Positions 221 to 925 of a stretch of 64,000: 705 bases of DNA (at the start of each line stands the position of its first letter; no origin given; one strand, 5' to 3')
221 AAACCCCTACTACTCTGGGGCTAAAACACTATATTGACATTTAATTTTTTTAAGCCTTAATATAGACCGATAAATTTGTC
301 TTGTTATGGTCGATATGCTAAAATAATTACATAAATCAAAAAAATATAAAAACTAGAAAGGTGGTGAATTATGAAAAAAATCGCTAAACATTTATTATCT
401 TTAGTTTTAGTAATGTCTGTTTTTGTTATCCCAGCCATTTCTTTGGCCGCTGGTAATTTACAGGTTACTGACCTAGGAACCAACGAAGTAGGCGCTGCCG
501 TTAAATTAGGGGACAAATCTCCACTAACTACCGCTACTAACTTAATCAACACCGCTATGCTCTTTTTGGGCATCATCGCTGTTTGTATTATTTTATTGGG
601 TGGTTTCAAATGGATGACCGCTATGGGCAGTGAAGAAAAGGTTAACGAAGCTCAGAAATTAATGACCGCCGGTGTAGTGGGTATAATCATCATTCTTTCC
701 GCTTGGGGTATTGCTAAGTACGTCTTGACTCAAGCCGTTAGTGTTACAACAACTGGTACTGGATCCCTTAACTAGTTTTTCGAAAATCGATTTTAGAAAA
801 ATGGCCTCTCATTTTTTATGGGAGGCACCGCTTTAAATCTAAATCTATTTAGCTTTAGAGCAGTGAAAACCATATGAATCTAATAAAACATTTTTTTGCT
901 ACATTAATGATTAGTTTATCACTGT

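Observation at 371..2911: Battery of six tandem, diverged VirB2/TrbC-like pilin genes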

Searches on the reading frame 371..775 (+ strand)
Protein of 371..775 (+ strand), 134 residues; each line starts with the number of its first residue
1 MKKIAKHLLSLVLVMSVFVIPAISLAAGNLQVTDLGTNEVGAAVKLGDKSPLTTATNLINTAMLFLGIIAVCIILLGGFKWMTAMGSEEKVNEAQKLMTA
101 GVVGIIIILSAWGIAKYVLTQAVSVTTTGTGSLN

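Call 3: search_protein_families(library=pfam, proteins=[window:371-775:+], max_evalue=1)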
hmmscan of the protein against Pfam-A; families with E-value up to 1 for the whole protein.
window:371-775:+ (134 aa): 3 families
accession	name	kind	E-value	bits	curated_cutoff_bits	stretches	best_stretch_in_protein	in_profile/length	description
PF18895.5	T4SS_pilin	-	2e-09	37.8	26.6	1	52-118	5-71/71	Type IV secretion system pilin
PF11911.13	DUF3429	-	0.1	13.3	39.1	1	50-115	27-89/144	Protein of unknown function (DUF3429)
PF04893.22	Yip1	-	0.17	12.2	28.6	1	12-101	27-103/173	Yip1 domain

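Call 12: find_encoding_contigs(protein=window:371-772:+, flank=10000, max_places=6)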
Protein window:371-772:+ (134 aa): 1 contig read that carries it; 1 place shown.
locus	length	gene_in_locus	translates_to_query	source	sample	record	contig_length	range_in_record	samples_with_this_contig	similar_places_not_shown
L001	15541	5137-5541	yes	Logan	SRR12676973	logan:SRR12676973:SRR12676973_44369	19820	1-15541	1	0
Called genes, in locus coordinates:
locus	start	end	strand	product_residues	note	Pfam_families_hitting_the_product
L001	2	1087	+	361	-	?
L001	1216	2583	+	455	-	PF01547:SBP_bac_1, PF13416:SBP_bac_8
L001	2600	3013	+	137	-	-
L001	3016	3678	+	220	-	PF12844:HTH_19 (weak), PF13413:HTH_25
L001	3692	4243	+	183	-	PF01209:Ubie_methyltran (weak), PF13847:Methyltransf_31, PF08241:Methyltransf_11, PF08242:Methyltransf_12, PF13649:Methyltransf_25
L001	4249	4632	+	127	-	-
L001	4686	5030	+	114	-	PF08378:NERD (weak), PF02021:UPF0102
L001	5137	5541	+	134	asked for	PF18895:T4SS_pilin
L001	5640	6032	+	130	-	PF18895:T4SS_pilin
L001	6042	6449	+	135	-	PF18895:T4SS_pilin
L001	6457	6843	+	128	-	-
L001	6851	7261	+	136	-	PF18895:T4SS_pilin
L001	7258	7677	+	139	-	PF18895:T4SS_pilin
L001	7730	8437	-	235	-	-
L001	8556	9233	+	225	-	-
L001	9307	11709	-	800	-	PF01326:PPDK_N, PF00391:PEP-utilizers, PF02896:PEP-utilizers_C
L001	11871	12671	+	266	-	PF01790:LGT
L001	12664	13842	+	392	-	PF07690:MFS_1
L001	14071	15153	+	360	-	PF13528:Glyco_trans_1_3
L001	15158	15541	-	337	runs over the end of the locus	-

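Call 22: find_homologous_proteins(query=A2, max_evalue=0.001)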
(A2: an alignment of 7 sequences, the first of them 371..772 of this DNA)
Query A2 (7 sequences) (134 aa, profile of the alignment): 2408 proteins with E <= 0.001 among 8000 candidates; the best 120 are listed.
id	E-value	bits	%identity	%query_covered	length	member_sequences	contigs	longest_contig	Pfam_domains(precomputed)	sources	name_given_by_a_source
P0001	6.7e-56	206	50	42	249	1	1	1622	PF18895.6,PF27259.1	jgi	-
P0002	3.2e-54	201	30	99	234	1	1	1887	PF18895.6,PF04956.19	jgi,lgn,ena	-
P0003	2.9e-53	198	37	81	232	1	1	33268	PF18895.6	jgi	-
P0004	5.0e-43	164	29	85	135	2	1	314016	PF18895.6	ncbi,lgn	ncbi:MAG: hypothetical protein WCK59_00230 [Candidatus Falkowbacteria bacterium]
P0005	1.1e-40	157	41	40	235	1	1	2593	PF18895.6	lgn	-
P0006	1.2e-40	157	39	46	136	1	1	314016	PF18895.6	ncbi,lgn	ncbi:MAG: hypothetical protein WCK59_00240 [Candidatus Falkowbacteria bacterium]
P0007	5.6e-40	154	33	88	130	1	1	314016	PF18895.6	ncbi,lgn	ncbi:MAG: hypothetical protein WCK59_00225 [Candidatus Falkowbacteria bacterium]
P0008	7.3e-40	154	43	51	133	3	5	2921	PF18895.6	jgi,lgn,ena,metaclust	metaclust:\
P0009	1.5e-39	153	99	100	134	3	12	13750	PF18895.6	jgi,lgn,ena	-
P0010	2.4e-39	152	45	51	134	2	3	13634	PF18895.6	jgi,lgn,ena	-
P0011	1.0e-38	150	33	90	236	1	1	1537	PF18895.6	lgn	-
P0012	2.9e-38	149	30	90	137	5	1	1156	PF18895.6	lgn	-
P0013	3.7e-38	149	33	54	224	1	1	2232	PF18895.6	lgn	-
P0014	8.8e-38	147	31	89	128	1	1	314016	-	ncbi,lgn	ncbi:MAG: hypothetical protein WCK59_00235 [Candidatus Falkowbacteria bacterium]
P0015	6.1e-37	145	32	72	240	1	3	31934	PF18895.6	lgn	-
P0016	8.4e-37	144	31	78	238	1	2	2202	PF18895.6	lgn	-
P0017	1.5e-36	143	32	79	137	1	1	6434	PF18895.6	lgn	-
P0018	2.4e-36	143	28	88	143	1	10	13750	PF18895.6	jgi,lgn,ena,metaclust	metaclust:\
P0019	2.6e-36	143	33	93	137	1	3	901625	PF18895.6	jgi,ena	jgi:hypothetical protein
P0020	2.7e-36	143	32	80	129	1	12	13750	PF18895.6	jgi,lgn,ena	-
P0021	4.7e-36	142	32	87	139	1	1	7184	PF18895.6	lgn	-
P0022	5.8e-36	141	32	88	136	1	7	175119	PF18895.6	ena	-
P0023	6.9e-36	141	38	46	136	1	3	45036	PF18895.6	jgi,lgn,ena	-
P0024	1.9e-35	140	29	93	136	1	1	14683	PF18895.6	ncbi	-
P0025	2.6e-35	139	32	88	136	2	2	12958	PF18895.6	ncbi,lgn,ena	-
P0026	2.8e-35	139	28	93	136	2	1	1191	PF18895.6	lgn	-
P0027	3.0e-35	139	34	87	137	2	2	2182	PF18895.6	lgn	-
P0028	3.7e-35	139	33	93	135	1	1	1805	PF18895.6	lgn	-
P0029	3.8e-35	139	40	32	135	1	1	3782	PF18895.6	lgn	-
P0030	3.9e-35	139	32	93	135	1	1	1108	PF18895.6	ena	-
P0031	3.9e-35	139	29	90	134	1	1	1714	PF18895.6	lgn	-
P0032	4.3e-35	139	28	88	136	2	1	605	PF18895.6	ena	-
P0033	4.4e-35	139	27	88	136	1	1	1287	PF18895.6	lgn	-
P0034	6.7e-35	138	30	90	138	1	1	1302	PF18895.6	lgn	-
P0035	6.9e-35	138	26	93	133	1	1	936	PF18895.6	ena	-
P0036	8.3e-35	138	37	47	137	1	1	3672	PF18895.6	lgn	-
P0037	8.4e-35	138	43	47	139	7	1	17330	PF18895.6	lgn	-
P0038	8.4e-35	138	31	90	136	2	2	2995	PF18895.6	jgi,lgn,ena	-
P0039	8.6e-35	138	82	91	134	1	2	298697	PF18895.6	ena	-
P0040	9.0e-35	138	26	93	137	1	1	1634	PF18895.6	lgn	-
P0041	9.6e-35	138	31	62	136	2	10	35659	PF18895.6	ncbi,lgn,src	-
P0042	1.1e-34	137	31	90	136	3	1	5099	PF18895.6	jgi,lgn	-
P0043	1.3e-34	137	29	93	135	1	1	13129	PF18895.6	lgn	-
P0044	1.4e-34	137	33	49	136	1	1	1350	PF18895.6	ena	-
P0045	1.4e-34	137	33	84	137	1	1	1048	PF18895.6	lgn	-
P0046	1.9e-34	137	31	88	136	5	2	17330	PF18895.6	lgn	-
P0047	2.0e-34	137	42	32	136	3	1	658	PF18895.6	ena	-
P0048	2.2e-34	136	33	50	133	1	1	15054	PF18895.6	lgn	-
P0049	2.6e-34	136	27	93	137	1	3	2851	PF18895.6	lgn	-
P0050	2.9e-34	136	38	90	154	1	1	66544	PF18895.6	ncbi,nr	ncbi:MAG: pilin [Patescibacteria group bacterium]|nr:pilin [Patescibacteria group bacterium]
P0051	3.0e-34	136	38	60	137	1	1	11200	PF18895.6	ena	-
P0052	3.9e-34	136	31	93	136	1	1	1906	PF18895.6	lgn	-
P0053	4.0e-34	136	37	90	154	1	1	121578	PF18895.6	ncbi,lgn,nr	ncbi:MAG: pilin [Patescibacteria group bacterium]|nr:pilin [Patescibacteria group bacterium]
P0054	4.1e-34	135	32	73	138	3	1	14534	PF18895.6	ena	-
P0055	4.8e-34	135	32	88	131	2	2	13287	PF18895.6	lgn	-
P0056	7.2e-34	135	76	100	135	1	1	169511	PF18895.6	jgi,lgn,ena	-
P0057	9.5e-34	134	74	100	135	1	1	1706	PF18895.6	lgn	-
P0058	9.8e-34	134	40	65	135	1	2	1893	PF18895.6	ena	-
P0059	1.5e-33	134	38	46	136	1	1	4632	PF18895.6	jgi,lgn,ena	-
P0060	1.6e-33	134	75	100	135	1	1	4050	PF18895.6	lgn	-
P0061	1.7e-33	133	30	90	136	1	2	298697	PF18895.6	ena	-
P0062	1.9e-33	133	41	47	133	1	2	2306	PF18895.6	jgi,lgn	jgi:lysylphosphatidylglycerol synthetase-like protein (DUF2156 family)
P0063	2.1e-33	133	28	93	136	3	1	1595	PF18895.6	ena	-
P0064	2.6e-33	133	34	71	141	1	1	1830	PF18895.6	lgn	-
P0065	2.6e-33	133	75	100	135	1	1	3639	PF18895.6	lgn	-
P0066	3.0e-33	133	27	88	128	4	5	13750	PF18895.6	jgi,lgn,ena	-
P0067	3.2e-33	133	31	88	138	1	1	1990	PF18895.6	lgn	-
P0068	3.7e-33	132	46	42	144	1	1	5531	PF18895.6,PF04956.19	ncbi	-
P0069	4.3e-33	132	30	90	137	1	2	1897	PF18895.6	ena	-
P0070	4.6e-33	132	33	90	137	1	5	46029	PF18895.6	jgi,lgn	jgi:hypothetical protein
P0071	5.3e-33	132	32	85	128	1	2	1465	PF18895.6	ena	-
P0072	5.4e-33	132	30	86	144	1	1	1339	PF18895.6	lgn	-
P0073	6.0e-33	132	31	90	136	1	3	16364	PF18895.6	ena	-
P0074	7.6e-33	131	45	41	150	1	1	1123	PF18895.6,PF04956.19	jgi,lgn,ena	-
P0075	9.4e-33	131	35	95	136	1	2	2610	PF18895.6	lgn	-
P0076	9.5e-33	131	28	88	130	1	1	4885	PF18895.6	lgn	-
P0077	9.7e-33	131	33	90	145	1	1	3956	PF18895.6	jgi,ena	-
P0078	9.7e-33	131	36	54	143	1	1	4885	PF18895.6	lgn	-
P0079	9.9e-33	131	36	65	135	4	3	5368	PF18895.6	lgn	-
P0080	1.1e-32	131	63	100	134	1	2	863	PF18895.6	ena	-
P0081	1.2e-32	131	42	46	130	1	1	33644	PF18895.6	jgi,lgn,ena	-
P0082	1.3e-32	131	31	90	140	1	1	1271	PF18895.6,PF04956.19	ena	-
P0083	1.4e-32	131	34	60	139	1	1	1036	PF18895.6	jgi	-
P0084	1.4e-32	130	34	85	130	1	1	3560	PF18895.6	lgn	-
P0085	1.4e-32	130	35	100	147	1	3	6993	PF18895.6,PF04956.19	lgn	-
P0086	1.6e-32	130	73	100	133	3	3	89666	PF18895.6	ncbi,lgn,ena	-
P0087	1.9e-32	130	27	88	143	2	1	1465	PF18895.6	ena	-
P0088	1.9e-32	130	27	88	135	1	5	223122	PF18895.6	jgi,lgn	jgi:cytochrome bd-type quinol oxidase subunit 2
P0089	2.0e-32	130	28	93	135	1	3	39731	PF18895.6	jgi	jgi:hypothetical protein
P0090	2.0e-32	130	32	90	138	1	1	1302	PF18895.6,PF04956.19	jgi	-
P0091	2.2e-32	130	31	90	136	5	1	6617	PF18895.6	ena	-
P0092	2.3e-32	130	27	87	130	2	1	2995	PF18895.6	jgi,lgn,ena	-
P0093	2.3e-32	130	32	98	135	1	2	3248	PF18895.6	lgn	-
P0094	2.5e-32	130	79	94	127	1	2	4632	PF18895.6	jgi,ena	-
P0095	2.7e-32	130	79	94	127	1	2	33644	PF18895.6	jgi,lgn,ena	-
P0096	2.8e-32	130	32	88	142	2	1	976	PF18895.6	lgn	-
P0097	3.1e-32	129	44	40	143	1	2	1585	PF18895.6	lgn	-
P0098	3.6e-32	129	31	88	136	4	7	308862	PF18895.6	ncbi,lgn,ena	-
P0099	3.6e-32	129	40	32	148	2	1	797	PF18895.6,PF04956.19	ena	-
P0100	4.0e-32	129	40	54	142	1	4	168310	PF18895.6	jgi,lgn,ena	jgi:hypothetical protein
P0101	4.6e-32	129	37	48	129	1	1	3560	PF18895.6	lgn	-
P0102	5.4e-32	129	35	90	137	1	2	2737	PF18895.6,PF04956.19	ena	-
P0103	5.8e-32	129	34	90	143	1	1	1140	PF18895.6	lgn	-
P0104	5.8e-32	129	34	63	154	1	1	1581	PF18895.6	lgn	-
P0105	5.8e-32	129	33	90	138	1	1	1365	PF18895.6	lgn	-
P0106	6.2e-32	128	33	74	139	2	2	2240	PF18895.6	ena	-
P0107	6.6e-32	128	42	54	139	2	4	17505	PF18895.6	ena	-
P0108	6.6e-32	128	35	69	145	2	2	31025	PF18895.6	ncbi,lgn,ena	-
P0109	6.7e-32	128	45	42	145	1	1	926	PF18895.6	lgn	-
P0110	6.8e-32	128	34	90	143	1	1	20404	PF18895.6,PF04956.19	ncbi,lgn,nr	ncbi:hypothetical protein HY797_04390 [Candidatus Falkowbacteria bacterium]|nr:hypothetical protein 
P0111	7.1e-32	128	35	87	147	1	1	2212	PF18895.6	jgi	jgi:hypothetical protein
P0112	7.2e-32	128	33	90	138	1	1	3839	PF18895.6,PF04956.19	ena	-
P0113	8.0e-32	128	37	40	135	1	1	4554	PF18895.6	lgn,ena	-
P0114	8.2e-32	128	62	100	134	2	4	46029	PF18895.6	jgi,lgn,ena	jgi:hypothetical protein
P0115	9.2e-32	128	34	64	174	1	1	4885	PF18895.6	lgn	-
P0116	9.3e-32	128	30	89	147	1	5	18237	PF18895.6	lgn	-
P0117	9.6e-32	128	43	47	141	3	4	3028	PF18895.6,PF04956.19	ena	-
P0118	9.8e-32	128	38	55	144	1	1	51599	PF18895.6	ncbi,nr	ncbi:MAG: hypothetical protein Q7R92_03750 [bacterium]|nr:hypothetical protein [bacterium]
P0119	1.1e-31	128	58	97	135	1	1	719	PF18895.6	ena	-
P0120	1.1e-31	128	37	46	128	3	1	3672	PF18895.6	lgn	-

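Call 23: search_solved_structures(query=A2, max_evalue=10, show_alignments=3)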
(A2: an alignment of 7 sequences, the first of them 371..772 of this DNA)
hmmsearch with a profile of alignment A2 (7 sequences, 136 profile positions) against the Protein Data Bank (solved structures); distinct sequences matched with E-value up to 10: 23.
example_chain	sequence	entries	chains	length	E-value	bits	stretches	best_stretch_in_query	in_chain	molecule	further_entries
6i38_A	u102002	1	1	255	3e-09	40.3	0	79-105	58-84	nv2Pizza6-AYW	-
6i37_A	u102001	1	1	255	6.7e-09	39.2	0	79-105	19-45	nv1Pizza6-AYW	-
6i39_A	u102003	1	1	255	1.3e-08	38.3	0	79-105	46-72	v31Pizza6-AYW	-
6f0q_A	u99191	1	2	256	1.5e-08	38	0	79-105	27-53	Pizza6-AYW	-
6i3b_A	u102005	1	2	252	2.6e-08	37.3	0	79-105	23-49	cPizza6-AYW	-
6i3a_A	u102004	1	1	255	1.8e-07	34.5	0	78-105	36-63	v22Pizza6-AYW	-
7zpz_A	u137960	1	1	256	2.6e-07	34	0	79-105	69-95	Pizza6-TSR-TSH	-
7zpw_A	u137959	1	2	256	5e-07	33.1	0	79-105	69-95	Pizza6-TSK-TSH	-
7zph_A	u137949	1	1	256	9.7e-07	32.2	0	79-105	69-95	Pizza6-TNK-RSH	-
6f0s_A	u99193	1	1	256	1.3e-06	31.8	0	79-105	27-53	Pizza6-SYW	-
7zqg_A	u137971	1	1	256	2.1e-06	31.1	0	79-104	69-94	Pizza6-KSH-TSH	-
7zq2_A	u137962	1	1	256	2.1e-06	31.1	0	79-104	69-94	Pizza6-RSH-TSH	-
7zcj_A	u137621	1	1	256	2.3e-06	30.9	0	79-105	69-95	Pizza6-TNH-TSH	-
3wwa_A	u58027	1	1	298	2.8e-05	27.4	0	79-105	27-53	Pizza7H protein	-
6qsd_A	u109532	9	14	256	0.0002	24.7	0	79-105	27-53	Pizza6S | Pizza6-S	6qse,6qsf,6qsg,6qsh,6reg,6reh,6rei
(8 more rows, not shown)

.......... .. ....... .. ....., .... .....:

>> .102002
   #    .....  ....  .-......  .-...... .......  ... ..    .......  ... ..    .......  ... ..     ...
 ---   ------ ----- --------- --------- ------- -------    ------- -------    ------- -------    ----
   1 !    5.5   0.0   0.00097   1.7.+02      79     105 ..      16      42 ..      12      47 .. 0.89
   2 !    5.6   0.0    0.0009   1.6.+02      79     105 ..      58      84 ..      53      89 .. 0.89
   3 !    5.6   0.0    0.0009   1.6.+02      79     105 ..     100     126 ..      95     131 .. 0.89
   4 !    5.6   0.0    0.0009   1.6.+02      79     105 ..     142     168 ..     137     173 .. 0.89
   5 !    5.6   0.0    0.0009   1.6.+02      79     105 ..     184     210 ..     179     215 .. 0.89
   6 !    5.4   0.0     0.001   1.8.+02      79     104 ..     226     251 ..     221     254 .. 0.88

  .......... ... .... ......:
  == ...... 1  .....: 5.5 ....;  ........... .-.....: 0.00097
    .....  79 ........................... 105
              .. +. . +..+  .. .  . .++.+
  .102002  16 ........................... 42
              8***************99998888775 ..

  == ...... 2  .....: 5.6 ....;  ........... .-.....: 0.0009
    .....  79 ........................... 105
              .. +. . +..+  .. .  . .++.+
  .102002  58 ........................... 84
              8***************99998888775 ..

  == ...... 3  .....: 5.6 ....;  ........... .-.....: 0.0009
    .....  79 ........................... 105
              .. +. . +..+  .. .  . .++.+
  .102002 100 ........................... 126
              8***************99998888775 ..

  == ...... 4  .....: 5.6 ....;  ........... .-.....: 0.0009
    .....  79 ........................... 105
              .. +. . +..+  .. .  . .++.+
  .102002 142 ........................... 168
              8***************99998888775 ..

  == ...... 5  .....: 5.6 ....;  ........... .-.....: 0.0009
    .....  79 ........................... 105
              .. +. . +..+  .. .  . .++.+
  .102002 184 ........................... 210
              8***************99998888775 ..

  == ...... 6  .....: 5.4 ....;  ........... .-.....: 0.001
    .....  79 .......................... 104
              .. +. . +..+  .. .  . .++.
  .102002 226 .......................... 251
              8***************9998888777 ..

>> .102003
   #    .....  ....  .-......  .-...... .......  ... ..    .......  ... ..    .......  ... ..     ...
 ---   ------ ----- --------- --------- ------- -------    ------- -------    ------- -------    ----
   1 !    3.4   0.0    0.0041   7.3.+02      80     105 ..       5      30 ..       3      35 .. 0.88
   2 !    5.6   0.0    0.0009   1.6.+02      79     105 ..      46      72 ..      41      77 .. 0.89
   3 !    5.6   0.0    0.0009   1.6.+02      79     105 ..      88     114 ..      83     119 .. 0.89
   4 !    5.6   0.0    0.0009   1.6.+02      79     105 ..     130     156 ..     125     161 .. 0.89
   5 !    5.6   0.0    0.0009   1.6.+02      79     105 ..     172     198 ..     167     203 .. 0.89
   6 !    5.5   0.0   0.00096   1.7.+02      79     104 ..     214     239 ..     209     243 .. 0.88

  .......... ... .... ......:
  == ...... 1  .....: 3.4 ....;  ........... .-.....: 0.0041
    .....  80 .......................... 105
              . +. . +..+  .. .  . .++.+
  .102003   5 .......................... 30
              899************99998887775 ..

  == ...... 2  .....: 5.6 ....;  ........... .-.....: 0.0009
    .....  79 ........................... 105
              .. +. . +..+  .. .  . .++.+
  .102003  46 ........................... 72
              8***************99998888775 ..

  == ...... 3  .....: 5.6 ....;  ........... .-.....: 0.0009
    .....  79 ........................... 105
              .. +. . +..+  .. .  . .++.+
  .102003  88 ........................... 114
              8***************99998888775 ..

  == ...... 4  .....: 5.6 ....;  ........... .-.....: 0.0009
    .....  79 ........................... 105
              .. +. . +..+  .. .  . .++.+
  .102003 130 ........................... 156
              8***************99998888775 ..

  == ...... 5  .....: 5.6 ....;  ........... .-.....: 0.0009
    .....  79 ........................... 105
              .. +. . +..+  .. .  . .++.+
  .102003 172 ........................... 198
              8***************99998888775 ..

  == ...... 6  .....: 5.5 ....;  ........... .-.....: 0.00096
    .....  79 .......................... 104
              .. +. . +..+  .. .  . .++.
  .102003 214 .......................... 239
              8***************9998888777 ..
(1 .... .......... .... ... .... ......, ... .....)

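Call 45: predict_structure(alignment_id=A4)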
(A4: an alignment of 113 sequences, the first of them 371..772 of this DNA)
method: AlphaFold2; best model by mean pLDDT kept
length: 134 residues; sequences in the alignment: 113
mean_pLDDT: 69.3   pTM: 0.46
mean pLDDT of the five models: 69.3, 67.9, 67.1, 61.6, 60.2
residues with pLDDT >= 90: 2; 70-90: 76; 50-70: 31; < 50: 25
segments of 3 or more residues with pLDDT < 50: 30-47, 129-134
pLDDT, mean of each block of 10 residues (from residue 1): 61 70 55 42 49 75 85 85 77 84 89 82 59 36
secondary structure, 60 per line:
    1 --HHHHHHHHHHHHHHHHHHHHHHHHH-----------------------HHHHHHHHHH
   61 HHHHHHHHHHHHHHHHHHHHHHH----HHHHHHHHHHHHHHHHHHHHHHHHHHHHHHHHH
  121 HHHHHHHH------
elements in order: H3-27 H51-83 H88-128

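Call 51: fold_search(model_id=the predicted structure, library=pdb)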
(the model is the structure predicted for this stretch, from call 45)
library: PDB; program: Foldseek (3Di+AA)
matches with E <= 10: 213; with E <= 0.001: 0
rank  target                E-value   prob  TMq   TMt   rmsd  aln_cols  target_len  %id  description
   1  6h2f_A                7.3e-01  0.57  0.33  0.17   5.4        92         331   24  Structure of the pre-pore AhlB of the tripartite alpha-pore forming toxin, AHL, from Aeromonas hydrophila. (released 2019-07-10)
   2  9rxe_MODEL_1_A        1.4e+00  0.33  0.32  0.39   9.3        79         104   14  Solution structure of the HR1c domain of human PKN1 (released 2025-12-31)
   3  6yo0_g1               1.5e+00  0.85  0.48  0.68   2.8        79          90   11  Cryo-EM structure of Tetrahymena thermophila mitochondrial ATP synthase - F1/peripheral stalk (released 2020-09-30)
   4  4j9z_B                1.5e+00  0.18  0.30  0.38  13.4       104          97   12  Calcium-calmodulin complexed with the calmodulin binding domain from a small conductance potassium channel splice vari (released 2013-03-27)
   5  1a91_MODEL_1_A        1.7e+00  0.51  0.37  0.56   3.6        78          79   23  SUBUNIT C OF THE F1FO ATP SYNTHASE OF ESCHERICHIA COLI; NMR, 10 STRUCTURES (released 1998-07-01)
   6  1l6t_MODEL_1_A        1.7e+00  0.44  0.36  0.54   3.9        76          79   18  STRUCTURE OF ALA24/ASP61 TO ASP24/ASN61 SUBSTITUTED SUBUNIT C OF ESCHERICHIA COLI ATP SYNTHASE (released 2002-07-24)
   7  9oox_A                2.1e+00  0.33  0.39  0.50  10.9        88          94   16  Cryo-EM Structure of the Escherichia phage HK446 Rip1 in complex with the Enterobacteria phage T6 small terminase (released 2026-02-04)
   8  9p4j_E                2.1e+00  0.30  0.34  0.15   9.1        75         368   12  The structure of Retron Eco8 in Apo state (released 2025-11-12)
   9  6s1k_E                2.1e+00  0.21  0.27  0.35   6.0        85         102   18  E. coli Core Signaling Unit, carrying QQQQ receptor mutation (released 2020-01-22)
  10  7uq2_D                2.2e+00  0.54  0.44  0.65   9.0        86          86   13  Vs.4 from T4 phage in complex with cGAMP (released 2023-02-08)
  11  7qhm_J                2.4e+00  0.33  0.44  0.54   9.1       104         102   12  Cytochrome bcc-aa3 supercomplex (respiratory supercomplex III2/IV2) from Corynebacterium glutamicum (stigmatellin and  (released 2022-05-18)
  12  7zcm_B                2.4e+00  0.21  0.30  0.51   4.5        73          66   20  Dark state structure of Sensory Rhodopsin II in complex with HtrII solved by room temperature serial synchrotron cryst (released 2023-11-29)
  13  7ar7_K                2.5e+00  0.63  0.37  0.55  14.6        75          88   17  Cryo-EM structure of Arabidopsis thaliana complex-I (open conformation) (released 2022-03-02)
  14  3q84_H                2.5e+00  0.51  0.43  0.22   3.5        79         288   13  Crystal structure of human PACSIN 1 F-BAR domain (released 2012-02-22)
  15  6x89_4L               2.5e+00  0.41  0.30  0.46  15.6        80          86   11  Vigna radiata mitochondrial complex I* (released 2020-09-02)
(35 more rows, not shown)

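Call 66: search_protein_families(library=pfam, alignment_id=A4, max_evalue=0.01)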
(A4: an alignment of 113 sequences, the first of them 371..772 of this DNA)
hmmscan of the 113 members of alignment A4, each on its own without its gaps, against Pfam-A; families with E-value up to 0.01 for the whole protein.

A. member 1, window:371-772:+ (134 aa): 1 family
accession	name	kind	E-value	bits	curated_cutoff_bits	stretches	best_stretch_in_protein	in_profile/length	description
PF18895.5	T4SS_pilin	-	2e-09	37.8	26.6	1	52-118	5-71/71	Type IV secretion system pilin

B. families by the number of members that match (of 113 scanned): 36 families (the first 25 are shown)
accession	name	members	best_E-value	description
PF18895.5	T4SS_pilin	113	1.7e-13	Type IV secretion system pilin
PF04956.18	TrbC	34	4e-08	TrbC/VIRB2 pilin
PF02322.20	Cyt_bd_oxida_II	10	0.00043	Cytochrome bd terminal oxidase subunit II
PF04290.18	DctQ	6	0.00023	Tripartite ATP-independent periplasmic transporters, DctQ component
PF07331.16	TctB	5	3.3e-05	Tripartite tricarboxylate transporter TctB family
PF07264.17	EI24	5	0.0002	Sulfate transporter CysZ/Etoposide-induced protein 2.4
PF05987.18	DUF898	5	0.00029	Bacterial protein of unknown function (DUF898)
PF06157.16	DUF973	4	0.00042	Protein of unknown function (DUF973)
PF00001.26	7tm_1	4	0.00081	7 transmembrane receptor (rhodopsin family)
PF02417.20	Chromate_transp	4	0.0042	Chromate transporter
PF01554.23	MatE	3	4.9e-05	MatE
PF06664.17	WLS-like_TM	3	7.4e-05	Wntless-like, transmembrane domain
PF04893.22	Yip1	3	0.0005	Yip1 domain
PF05296.19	TAS2R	3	0.001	Taste receptor protein (TAS2R)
PF19607.4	DUF6112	3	0.0028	Family of unknown function (DUF6112)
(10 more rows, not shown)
